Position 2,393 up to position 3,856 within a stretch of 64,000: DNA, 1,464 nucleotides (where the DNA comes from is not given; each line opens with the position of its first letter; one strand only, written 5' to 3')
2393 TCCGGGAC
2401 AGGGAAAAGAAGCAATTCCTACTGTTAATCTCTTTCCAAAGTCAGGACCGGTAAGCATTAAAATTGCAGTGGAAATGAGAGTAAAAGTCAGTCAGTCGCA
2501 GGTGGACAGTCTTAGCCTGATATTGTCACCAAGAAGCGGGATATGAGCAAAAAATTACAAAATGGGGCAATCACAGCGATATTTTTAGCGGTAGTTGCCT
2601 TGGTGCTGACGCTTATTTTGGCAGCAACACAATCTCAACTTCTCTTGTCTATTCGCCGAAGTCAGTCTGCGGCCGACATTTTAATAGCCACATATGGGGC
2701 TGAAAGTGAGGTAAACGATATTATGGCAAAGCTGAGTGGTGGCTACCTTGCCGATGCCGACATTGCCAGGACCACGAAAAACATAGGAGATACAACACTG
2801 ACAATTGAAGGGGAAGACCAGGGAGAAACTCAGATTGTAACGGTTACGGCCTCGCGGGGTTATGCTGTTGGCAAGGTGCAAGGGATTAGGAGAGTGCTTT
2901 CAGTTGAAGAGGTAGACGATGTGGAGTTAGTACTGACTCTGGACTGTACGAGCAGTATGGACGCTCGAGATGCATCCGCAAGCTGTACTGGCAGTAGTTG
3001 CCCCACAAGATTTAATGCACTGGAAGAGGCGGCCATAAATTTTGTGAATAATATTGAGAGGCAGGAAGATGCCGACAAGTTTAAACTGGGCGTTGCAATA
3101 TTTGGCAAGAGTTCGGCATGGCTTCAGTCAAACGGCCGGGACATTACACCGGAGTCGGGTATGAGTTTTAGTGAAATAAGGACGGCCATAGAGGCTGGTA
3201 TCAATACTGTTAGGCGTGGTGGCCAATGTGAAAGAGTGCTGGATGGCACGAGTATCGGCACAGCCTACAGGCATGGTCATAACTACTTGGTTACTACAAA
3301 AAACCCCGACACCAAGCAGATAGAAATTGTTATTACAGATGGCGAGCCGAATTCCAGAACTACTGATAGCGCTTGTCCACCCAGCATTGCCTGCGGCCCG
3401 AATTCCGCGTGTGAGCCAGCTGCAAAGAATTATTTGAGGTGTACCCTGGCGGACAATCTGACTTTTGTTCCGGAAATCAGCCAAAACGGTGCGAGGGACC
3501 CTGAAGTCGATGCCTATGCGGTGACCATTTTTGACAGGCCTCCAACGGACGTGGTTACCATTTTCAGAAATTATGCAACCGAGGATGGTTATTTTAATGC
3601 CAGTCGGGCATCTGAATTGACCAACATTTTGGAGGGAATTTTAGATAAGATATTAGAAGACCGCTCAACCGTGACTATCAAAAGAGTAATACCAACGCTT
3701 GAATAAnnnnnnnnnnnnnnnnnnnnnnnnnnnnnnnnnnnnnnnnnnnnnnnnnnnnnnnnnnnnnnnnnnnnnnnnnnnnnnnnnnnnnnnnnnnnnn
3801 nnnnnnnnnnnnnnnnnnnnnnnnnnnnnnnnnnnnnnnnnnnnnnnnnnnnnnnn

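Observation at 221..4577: Pseudopilin operon ending in putative adhesins: PA14-pilin, TadG-like vWA protein and CAP-domain protein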

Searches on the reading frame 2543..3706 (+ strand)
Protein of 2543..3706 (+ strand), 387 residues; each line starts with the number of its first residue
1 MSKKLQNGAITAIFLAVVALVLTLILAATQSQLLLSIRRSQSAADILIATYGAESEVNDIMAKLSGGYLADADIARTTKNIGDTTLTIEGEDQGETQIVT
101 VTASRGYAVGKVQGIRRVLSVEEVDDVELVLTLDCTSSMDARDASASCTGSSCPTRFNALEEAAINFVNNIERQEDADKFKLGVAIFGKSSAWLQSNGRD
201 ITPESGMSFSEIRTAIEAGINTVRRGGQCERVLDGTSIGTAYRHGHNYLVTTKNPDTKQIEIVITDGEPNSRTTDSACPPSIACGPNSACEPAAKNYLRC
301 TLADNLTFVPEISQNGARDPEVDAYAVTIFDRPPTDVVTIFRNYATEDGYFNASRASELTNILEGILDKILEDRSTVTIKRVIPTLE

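Call 3: search_protein_families(library=pfam, proteins=[window:2543-3706:+], max_evalue=1)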
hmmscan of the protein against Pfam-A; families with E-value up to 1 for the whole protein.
window:2543-3706:+ (387 aa): 3 families
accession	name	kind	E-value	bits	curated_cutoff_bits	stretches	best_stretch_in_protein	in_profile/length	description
PF00092.34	VWA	-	0.00095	19.9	23.8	1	148-271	12-117/174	von Willebrand factor type A domain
PF06707.17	DUF1194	-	0.046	13.4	27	0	126-149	3-26/206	Protein of unknown function (DUF1194)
PF13400.11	Tad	-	0.91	10.3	22.3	0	8-45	1-38/47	Putative Flp pilus-assembly TadE/G-like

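Call 4: search_protein_families(library=ncbifam, proteins=[window:2543-3706:+], max_evalue=1)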
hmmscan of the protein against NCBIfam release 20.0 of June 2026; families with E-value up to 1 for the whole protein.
window:2543-3706:+ (387 aa): 2 families
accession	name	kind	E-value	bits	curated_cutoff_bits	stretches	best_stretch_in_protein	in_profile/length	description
NF033757.1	gliding_CglB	equivalog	2.8e-06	26.6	200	1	140-290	68-224/402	adventurous gliding motility lipoprotein CglB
NF000064.3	ANT_2pp_Ia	exception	0.042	13.9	350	1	53-100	14-61/177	aminoglycoside nucleotidyltransferase ANT(2'')-Ia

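Call 13: find_homologous_proteins(query=window:2543-3706:+, max_evalue=0.001)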
Query window:2543-3706:+ (387 aa): 44 proteins with E <= 0.001 among 6256 candidates.
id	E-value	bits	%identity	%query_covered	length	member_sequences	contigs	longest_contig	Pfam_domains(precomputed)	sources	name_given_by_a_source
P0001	2.2e-248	841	100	100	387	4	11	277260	-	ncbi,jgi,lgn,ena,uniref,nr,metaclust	ncbi:hypothetical protein A2803_02795 [Candidatus Woesebacteria bacterium RIFCSPHIGHO2_01_FULL_44_21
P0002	4.8e-170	583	71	99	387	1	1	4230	-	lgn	-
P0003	1.3e-164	565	71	99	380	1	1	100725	PF00092.35,PF13519.13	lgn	-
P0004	1.6e-159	549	69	100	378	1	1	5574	PF00092.35,PF13519.13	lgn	-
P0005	2.7e-158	545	66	99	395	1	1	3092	PF13519.13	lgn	-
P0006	1.8e-157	542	66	99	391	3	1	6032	PF13519.13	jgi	-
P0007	2.7e-151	522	64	99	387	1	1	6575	PF00092.35,PF13519.13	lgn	-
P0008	5.2e-147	508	65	98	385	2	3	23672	PF00092.35,PF13519.13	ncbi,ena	-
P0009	8.7e-147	507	65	98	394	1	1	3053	-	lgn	-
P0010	4.8e-143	495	62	99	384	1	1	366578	PF13519.13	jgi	-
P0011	8.4e-143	494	60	99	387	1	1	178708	PF00092.35,PF13519.13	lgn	-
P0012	9.4e-143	494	64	99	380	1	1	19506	PF13519.13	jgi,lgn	jgi:hypothetical protein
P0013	4.4e-142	491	62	98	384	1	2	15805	PF00092.35,PF13519.13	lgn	-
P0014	7.1e-142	491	59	99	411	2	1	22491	PF00092.35,PF13519.13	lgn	-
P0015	2.0e-135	469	60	98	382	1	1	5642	PF13519.13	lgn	-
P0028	3.8e-106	373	45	97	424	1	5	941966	PF13519.13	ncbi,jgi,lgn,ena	-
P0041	3.1e-65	239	35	99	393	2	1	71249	PF13519.13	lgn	-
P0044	1.7e-59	220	36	99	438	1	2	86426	-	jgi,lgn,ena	-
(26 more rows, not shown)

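Call 17: find_encoding_contigs(protein=P0028, flank=10000, max_places=1)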
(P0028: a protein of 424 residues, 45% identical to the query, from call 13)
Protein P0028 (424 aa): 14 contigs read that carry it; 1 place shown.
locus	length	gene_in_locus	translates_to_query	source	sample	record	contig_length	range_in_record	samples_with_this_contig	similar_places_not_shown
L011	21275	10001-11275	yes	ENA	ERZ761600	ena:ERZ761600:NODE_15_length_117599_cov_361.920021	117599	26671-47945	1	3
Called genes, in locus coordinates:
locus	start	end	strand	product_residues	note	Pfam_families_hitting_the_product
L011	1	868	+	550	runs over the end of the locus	PF00133:tRNA-synt_1, PF09334:tRNA-synt_1g, PF19303:Anticodon_3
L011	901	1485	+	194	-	-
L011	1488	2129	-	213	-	PF02397:Bac_transf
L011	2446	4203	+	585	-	-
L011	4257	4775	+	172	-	-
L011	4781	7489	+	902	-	-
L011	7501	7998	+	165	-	-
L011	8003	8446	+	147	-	PF07963:N_methyl (weak)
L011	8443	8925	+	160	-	-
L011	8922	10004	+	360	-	-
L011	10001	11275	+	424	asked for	PF13519:VWA_2 (faint)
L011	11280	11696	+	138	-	PF00072:Response_reg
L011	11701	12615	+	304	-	PF00188:CAP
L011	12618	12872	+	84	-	-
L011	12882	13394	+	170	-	PF04308:RNaseH_like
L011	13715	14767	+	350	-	PF00535:Glycos_transf_2, PF10111:Glyco_tranf_2_2 (weak), PF13641:Glyco_tranf_2_3, PF01644:Chitin_synth_1 (weak), PF13506:Glyco_transf_21 (weak), PF13632:Glyco_trans_2_3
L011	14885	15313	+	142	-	-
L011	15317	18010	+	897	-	-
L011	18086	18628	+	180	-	-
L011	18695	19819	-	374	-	PF02156:Glyco_hydro_26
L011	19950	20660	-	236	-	PF00483:NTP_transferase, PF12804:NTP_transf_3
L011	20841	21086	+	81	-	-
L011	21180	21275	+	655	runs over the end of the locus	-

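Call 18: find_encoding_contigs(protein=P0044, flank=10000, max_places=1)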
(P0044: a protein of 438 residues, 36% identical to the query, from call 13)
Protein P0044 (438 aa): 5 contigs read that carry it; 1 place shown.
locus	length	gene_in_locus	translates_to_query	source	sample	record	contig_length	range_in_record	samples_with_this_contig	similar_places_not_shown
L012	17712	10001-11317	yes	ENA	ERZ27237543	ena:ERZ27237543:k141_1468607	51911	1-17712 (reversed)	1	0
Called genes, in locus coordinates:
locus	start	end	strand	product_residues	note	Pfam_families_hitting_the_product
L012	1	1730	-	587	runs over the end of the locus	PF12229:PG_binding_4, PF04294:VanW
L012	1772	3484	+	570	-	PF01547:SBP_bac_1, PF13416:SBP_bac_8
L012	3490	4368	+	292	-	-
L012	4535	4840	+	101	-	PF00166:Cpn10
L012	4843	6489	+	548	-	-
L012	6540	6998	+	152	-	PF01272:GreA_GreB (weak)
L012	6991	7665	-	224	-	PF01551:Peptidase_M23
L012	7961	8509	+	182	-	-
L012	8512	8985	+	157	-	PF07963:N_methyl (weak)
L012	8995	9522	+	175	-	-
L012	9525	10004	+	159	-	PF07963:N_methyl (weak)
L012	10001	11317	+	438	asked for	-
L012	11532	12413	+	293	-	PF08308:PEGA, PF08239:SH3_3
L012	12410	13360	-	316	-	PF01040:UbiA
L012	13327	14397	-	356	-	PF00953:Glycos_transf_4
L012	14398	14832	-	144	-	-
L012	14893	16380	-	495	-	PF13231:PMT_2 (weak)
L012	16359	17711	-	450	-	?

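Call 19: find_encoding_contigs(protein=P0041, flank=10000, max_places=1)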
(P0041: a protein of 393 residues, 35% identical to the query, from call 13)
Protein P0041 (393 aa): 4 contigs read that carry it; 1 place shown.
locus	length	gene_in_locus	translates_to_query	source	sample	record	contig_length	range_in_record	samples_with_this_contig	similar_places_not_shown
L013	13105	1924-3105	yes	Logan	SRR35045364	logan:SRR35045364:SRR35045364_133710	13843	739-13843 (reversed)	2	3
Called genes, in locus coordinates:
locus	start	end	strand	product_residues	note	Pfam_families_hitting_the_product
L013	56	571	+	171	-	-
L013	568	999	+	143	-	PF07963:N_methyl (weak)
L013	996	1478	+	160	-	-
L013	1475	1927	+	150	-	-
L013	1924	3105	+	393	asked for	PF13519:VWA_2 (faint)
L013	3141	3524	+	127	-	PF00072:Response_reg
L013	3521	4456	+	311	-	PF00188:CAP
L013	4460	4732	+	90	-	-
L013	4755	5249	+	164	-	PF04308:RNaseH_like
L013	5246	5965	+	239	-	PF00483:NTP_transferase, PF12804:NTP_transf_3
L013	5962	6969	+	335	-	PF01073:3Beta_HSD, PF01370:Epimerase, PF02719:Polysacc_synt_2, PF04321:RmlD_sub_bind, PF07993:NAD_binding_4, PF13460:NAD_binding_10 (weak), PF16363:GDP_Man_Dehyd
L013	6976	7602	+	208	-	PF00908:dTDP_sugar_isom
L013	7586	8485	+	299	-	PF01370:Epimerase, PF04321:RmlD_sub_bind, PF16363:GDP_Man_Dehyd, PF02719:Polysacc_synt_2 (weak), PF07993:NAD_binding_4 (weak)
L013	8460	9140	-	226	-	PF01746:tRNA_m1G_MT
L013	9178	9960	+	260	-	PF13489:Methyltransf_23, PF01209:Ubie_methyltran, PF03141:Methyltransf_29 (weak), PF05148:Methyltransf_8 (weak), PF08241:Methyltransf_11, PF08242:Methyltransf_12, PF13649:Methyltransf_25, PF13847:Methyltransf_31, +1 more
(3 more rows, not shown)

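Call 24: predict_structure(alignment_id=A1)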
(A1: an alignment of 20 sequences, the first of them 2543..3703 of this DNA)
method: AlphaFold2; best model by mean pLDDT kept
length: 387 residues; sequences in the alignment: 20
mean_pLDDT: 84.9   pTM: 0.68
mean pLDDT of the five models: 84.9, 83.0, 82.8, 80.5, 80.4
residues with pLDDT >= 90: 145; 70-90: 205; 50-70: 36; < 50: 1
segments of 3 or more residues with pLDDT < 50: none
pLDDT, mean of each block of 10 residues (from residue 1): 65 88 84 77 83 86 74 88 90 86 86 78 77 92 64 80 92 88 95 95 94 93 83 92 94 87 88 86 78 92 91 92 89 87 87 80 84 70 72
secondary structure, 60 per line:
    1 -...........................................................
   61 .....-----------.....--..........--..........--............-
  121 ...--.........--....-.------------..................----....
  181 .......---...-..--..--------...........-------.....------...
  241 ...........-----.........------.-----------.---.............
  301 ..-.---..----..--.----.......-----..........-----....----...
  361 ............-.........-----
elements in order: H2-65 E77-81 E84-93 E96-105 E108-119 E126-134 H137-140 H156-172 E180-187 E191-193 H209-219 H227-231 H238-251 E257-265 H288-302 E323-329 H335-344 E350-353 H358-372 E374-382

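Call 27: fold_search(model_id=the predicted structure, library=pdb)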
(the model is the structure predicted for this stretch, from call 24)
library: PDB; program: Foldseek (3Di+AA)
matches with E <= 10: 797; with E <= 0.001: 171
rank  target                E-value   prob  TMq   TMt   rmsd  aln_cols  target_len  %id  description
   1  6m3y                  1.8e-11  1.00  0.38  0.20  14.4       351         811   15  Crystal structure of pilus adhesin, SpaC from Lactobacillus rhamnosus GG - open conformation (released 2020-07-29)
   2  6m48_B                6.7e-11  1.00  0.40  0.21  14.8       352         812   15  Crystal structure of pilus adhesin, SpaC from Lactobacillus rhamnosus GG - P21212 form (released 2020-07-29)
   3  7ba2_B                8.6e-11  1.00  0.46  0.43   9.3       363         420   12  D319A mutant of the PilB minor pilin from Streptococcus sanguinis (released 2021-04-28)
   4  7w6b                  1.6e-10  1.00  0.39  0.21  15.8       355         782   17  Crystal Structure of PitA from pilus islet-2 of Streptococcus oralis (released 2022-06-01)
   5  6m48_A                2.0e-10  1.00  0.38  0.20  14.7       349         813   15  Crystal structure of pilus adhesin, SpaC from Lactobacillus rhamnosus GG - P21212 form (released 2020-07-29)
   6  7b7p_A                2.1e-10  1.00  0.45  0.41   9.9       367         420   13  PilB minor pilin from Streptococcus sanguinis (released 2021-04-28)
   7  2i6q_A                2.9e-09  1.00  0.37  0.30   6.1       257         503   16  Complement component C2a (released 2006-10-17)
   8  3n2n_A                5.3e-09  1.00  0.37  0.70   4.6       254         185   16  The Crystal Structure of Tumor Endothelial Marker 8 (TEM8) extracellular domain (released 2011-01-05)
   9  7o4i_6                5.9e-09  1.00  0.40  0.43   4.3       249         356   11  Yeast RNA polymerase II transcription pre-initiation complex with initial transcription bubble (released 2021-06-16)
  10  6snk_A                1.6e-08  1.00  0.38  0.73   5.2       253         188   15  Crystal structure of the Collagen VI alpha3 N2 domain (released 2020-07-29)
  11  7o4l_6                1.8e-08  1.00  0.38  0.39   4.8       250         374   11  Yeast TFIIH in the expanded state within the pre-initiation complex (released 2021-06-16)
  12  7n1o                  2.7e-08  1.00  0.37  0.54   4.7       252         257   15  The von Willebrand factor A domain of human capillary morphogenesis gene II, flexibly fused to the 1TEL crystallization  (released 2021-06-09)
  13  2ww8                  2.7e-08  1.00  0.37  0.19  23.2       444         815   10  Structure of the pilus adhesin (RrgA) from Streptococcus pneumoniae (released 2010-01-19)
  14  9qj4_D                3.0e-08  1.00  0.37  0.22  10.9       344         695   14  Structure of the Complement classical and lectin pathway proconvertase, C4b2 (released 2025-12-24)
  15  2i6s_A                3.9e-08  1.00  0.37  0.29   5.9       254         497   15  Complement component C2a (released 2006-10-17)
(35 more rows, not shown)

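Call 30: find_related_loci(query=A1, collection=genome_contigs, flank=10000)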
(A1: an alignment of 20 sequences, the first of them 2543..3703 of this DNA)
Query A1 (387 aa) in genome_contigs; peptide patterns used: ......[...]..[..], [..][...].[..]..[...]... (x = any residue, [..] = any of these).
50 stretches matched a pattern; 8 encode a relative of the query (tblastn E <= 1e-3); 8 distinct loci.
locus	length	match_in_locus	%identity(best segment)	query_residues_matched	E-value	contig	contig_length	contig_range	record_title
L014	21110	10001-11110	56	2-384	3e-131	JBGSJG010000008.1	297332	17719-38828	MAG: Patescibacteria group bacterium isolate JTS-AC151 k141_2430206, whole genome shotgun sequence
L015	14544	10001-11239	45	8-384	1e-113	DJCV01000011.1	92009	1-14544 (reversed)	MAG TPA_asm: Candidatus Woesebacteria bacterium UBA5941 UBA5941_contig_321, whole genome shotgun sequence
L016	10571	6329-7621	44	4-386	1e-111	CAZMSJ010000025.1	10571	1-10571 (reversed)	MAG TPA_asm: uncultured Gammaproteobacteria bacterium isolate SRP298887_co1_344 genome assembly, contig: NODE_6943_lengt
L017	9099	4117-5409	43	4-386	1e-110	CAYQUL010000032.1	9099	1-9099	MAG TPA_asm: uncultured Gammaproteobacteria bacterium isolate SRP342105_co1_495 genome assembly, contig: NODE_10581_leng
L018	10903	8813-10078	43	1-384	6e-102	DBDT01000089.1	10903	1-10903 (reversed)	MAG TPA_asm: Candidatus Woesebacteria bacterium UBA925 UBA925_contig_998, whole genome shotgun sequence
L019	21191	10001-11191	36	2-384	2e-72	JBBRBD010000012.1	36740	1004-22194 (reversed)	MAG: Patescibacteria group bacterium isolate Co_metawrap_2327 Cmw_2327_k141_10391174_length_36740_cov_11.9988, whole gen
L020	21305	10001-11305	34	8-384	4e-59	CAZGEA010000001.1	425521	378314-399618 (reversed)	MAG TPA_asm: uncultured Gammaproteobacteria bacterium isolate SRP286056_co1_758 genome assembly, contig: NODE_3_length_4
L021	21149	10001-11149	34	5-384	3e-53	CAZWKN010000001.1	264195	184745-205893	MAG TPA_asm: uncultured Gammaproteobacteria bacterium isolate SRP192515_co1_359 genome assembly, contig: NODE_17_length_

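Call 51: search_protein_families(library=pfam, proteins=[L020:11374-11946:+, L020:12380-13735:+, L020:13845-16112:+, L020:16093-17196:+, L020:17199-17705:+, L020:17739-19415:+, L020:19417-20631:+, L020:7645-7947:+, L020:7216-7641:+, L020:6845-7285:+], max_evalue=0.01)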
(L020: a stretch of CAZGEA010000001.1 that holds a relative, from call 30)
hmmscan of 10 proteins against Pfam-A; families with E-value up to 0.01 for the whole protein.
L020:11374-11946:+ (190 aa): 1 family
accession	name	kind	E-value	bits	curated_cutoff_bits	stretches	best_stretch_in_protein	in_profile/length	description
PF14683.12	CBM-like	-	0.0022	18.4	27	1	59-145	41-128/160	Polysaccharide lyase family 4, domain III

L020:12380-13735:+ (451 aa): 0 families

L020:13845-16112:+ (755 aa): 0 families

L020:16093-17196:+ (367 aa): 0 families

L020:17199-17705:+ (168 aa): 1 family
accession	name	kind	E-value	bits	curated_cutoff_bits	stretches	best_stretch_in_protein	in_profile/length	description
PF04203.18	Sortase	-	6.3e-20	71.6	26.6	1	46-162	2-120/125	Sortase domain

L020:17739-19415:+ (558 aa): 8 families
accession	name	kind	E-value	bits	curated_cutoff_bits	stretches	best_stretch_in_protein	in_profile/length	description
PF00437.27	T2SSE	-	3.3e-126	421.3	24.9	1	170-553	3-370/370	Type II/IV secretion system protein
PF05157.20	MshEN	-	1.6e-14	54.1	23.1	1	62-143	3-85/90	MshEN domain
PF13401.12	AAA_22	-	0.00035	21.3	27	1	309-372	5-52/130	AAA domain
PF13555.12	AAA_29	-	0.0027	17.9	27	1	307-333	20-46/61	P-loop containing region of AAA domain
PF13245.12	AAA_19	-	0.0036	17.9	25.1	1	308-343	10-42/134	AAA domain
PF20720.3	nSTAND3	-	0.0059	16.8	27.2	0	305-345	13-53/155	Novel STAND NTPase 3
PF12775.13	AAA_7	-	0.0063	16.5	25.8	0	304-343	28-67/181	P-loop containing dynein motor region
PF13191.12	AAA_16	-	0.0073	17.3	32.6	0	308-334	24-49/167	AAA ATPase domain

L020:19417-20631:+ (404 aa): 1 family
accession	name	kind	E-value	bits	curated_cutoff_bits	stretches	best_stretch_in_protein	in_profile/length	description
PF00482.28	T2SSF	-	2.2e-52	176.7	25.2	2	266-389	1-125/125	Type II secretion system (T2SS), protein F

L020:7645-7947:+ (100 aa): 1 family
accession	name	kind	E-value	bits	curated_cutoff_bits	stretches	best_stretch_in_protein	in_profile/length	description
PF00814.31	TsaD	-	5e-10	40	24.8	1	32-85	31-84/264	tRNA N6-adenosine threonylcarbamoyltransferase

L020:7216-7641:+ (141 aa): 1 family
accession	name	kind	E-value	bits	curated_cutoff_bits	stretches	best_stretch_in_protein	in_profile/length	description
PF02367.23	TsaE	-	4.8e-29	101.3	26.6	1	6-129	2-118/128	Threonylcarbamoyl adenosine biosynthesis protein TsaE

L020:6845-7285:+ (146 aa): 1 family
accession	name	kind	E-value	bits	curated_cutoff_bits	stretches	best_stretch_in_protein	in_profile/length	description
PF04892.17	VanZ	-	6.9e-14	53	30.1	1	20-125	5-123/126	VanZ like family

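Call 53: search_protein_families(library=pfam, proteins=[L021:11152-12192:+, L021:12126-12773:+, L021:7217-7867:+, L021:14009-15046:+, L014:12292-12789:+, L011:4781-7489:+, L011:2446-4203:+, L011:8922-10004:+, L011:15317-18010:+, L012:11532-12413:+], max_evalue=0.01)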
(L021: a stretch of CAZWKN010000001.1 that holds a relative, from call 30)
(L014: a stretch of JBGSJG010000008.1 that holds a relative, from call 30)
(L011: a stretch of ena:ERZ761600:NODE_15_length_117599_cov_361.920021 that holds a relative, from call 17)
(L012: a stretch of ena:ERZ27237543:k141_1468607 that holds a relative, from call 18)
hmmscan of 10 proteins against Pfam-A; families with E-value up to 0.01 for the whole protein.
L021:11152-12192:+ (346 aa): 2 families
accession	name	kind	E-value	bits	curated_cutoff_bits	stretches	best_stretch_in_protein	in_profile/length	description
PF13462.12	Thioredoxin_4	-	4.8e-27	95.6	23.2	1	33-197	4-164/165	Thioredoxin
PF01323.26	DSBA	-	9.8e-14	52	25.6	1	46-185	2-177/191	DSBA-like thioredoxin domain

L021:12126-12773:+ (215 aa): 1 family
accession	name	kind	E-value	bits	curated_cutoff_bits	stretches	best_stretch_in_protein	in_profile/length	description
PF04307.19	YdjM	-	9.4e-24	84.3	29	1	24-183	1-142/176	YdjM inner membrane protein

L021:7217-7867:+ (216 aa): 1 family
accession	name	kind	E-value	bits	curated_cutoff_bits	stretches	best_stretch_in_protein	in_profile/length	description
PF24827.1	AstE_AspA_cat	-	1e-08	35.4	25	1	10-77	3-70/192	Succinylglutamate desuccinylase/Aspartoacylase catalytic domain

L021:14009-15046:+ (345 aa): 2 families
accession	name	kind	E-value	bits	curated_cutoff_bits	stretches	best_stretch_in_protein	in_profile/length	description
PF09903.14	DUF2130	-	1.9e-56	191.7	26.7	1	102-341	3-249/255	Uncharacterized protein conserved in bacteria (DUF2130)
PF18439.7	zf_UBZ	-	0.008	16.3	25.6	0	9-28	2-21/32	Ubiquitin-Binding Zinc Finger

L014:12292-12789:+ (165 aa): 1 family
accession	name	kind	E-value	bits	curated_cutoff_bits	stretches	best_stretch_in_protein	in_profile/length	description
PF04308.18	RNaseH_like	-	1.2e-46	158.7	25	1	18-165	1-144/145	Ribonuclease H-like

L011:4781-7489:+ (902 aa): 0 families

L011:2446-4203:+ (585 aa): 0 families

L011:8922-10004:+ (360 aa): 3 families
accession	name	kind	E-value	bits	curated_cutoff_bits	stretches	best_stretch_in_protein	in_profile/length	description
PF07691.17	PA14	-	3.5e-31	108.4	24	1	122-253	3-144/147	PA14 domain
PF10528.15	GLEYA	-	5.9e-06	26.9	26.2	1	167-209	4-46/91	GLEYA domain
PF07963.17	N_methyl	-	0.0015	18.4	21.2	1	3-25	4-26/27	Prokaryotic N-terminal methylation motif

L011:15317-18010:+ (897 aa): 4 families
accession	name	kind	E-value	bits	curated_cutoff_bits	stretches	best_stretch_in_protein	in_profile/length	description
PF01522.26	Polysacc_deac_1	-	2e-23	83.1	23.1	2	719-804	47-122/124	Polysaccharide deacetylase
PF17957.7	Big_7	-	3.2e-16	60.2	24.1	1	216-282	1-68/70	Bacterial Ig domain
PF02018.23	CBM_4_9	-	3.9e-08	34.2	25.9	1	94-190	26-126/136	Carbohydrate binding domain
PF19077.6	Big_13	-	0.002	19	27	1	226-303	22-100/102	Bacterial Ig-like domain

L012:11532-12413:+ (293 aa): 3 families
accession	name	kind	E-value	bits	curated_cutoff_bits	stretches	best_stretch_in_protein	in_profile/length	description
PF08308.17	PEGA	-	4.4e-14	52.6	20.8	1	123-190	3-70/71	PEGA domain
PF08239.17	SH3_3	-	4.1e-11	43.3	27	1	229-280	2-52/54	Bacterial SH3 domain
PF18348.7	SH3_16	-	0.0071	16.5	25.8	0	241-278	10-46/49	Bacterial dipeptidyl-peptidase Sh3 domain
